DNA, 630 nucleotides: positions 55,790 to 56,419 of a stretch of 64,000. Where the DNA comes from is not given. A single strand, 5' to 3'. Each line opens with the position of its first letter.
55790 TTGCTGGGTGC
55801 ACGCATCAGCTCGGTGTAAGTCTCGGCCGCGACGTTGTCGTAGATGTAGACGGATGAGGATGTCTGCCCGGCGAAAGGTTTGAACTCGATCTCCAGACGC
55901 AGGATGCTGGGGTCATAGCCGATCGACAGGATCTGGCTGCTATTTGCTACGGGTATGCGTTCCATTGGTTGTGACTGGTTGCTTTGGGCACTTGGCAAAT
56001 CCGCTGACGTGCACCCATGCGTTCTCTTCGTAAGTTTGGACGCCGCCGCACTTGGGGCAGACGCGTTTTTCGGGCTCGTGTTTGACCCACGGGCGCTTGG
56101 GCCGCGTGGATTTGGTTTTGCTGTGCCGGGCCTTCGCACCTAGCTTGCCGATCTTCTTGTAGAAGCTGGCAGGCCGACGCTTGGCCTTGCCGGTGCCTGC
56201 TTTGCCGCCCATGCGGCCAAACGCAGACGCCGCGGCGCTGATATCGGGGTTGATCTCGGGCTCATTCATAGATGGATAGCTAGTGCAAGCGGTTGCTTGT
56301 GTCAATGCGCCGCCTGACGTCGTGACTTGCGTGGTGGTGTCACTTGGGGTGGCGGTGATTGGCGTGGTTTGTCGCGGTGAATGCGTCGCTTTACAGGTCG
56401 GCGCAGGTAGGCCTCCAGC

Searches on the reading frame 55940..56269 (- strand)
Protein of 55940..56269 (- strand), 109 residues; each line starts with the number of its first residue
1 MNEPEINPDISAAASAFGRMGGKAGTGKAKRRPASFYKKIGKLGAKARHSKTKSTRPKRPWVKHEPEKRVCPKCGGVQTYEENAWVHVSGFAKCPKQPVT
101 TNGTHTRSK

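Call 25: search_protein_families(library=pfam, proteins=[window:55940-56269:-], max_evalue=0.05)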
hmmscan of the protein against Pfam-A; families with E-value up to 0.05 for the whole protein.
window:55940-56269:- (109 aa): 1 family
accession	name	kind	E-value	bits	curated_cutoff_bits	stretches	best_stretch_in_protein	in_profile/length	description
PF20576.3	HEWD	-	0.048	13.8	27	0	64-85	6-29/61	HEWD domain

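Call 26: search_protein_families(library=phrogs, proteins=[window:55940-56269:-], max_evalue=0.05)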
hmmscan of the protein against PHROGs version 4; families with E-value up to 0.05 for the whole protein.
window:55940-56269:- (109 aa): 1 family
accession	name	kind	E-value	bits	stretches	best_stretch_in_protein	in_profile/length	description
phrog_34868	-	unknown function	0.032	15.5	1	67-103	27-65/98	-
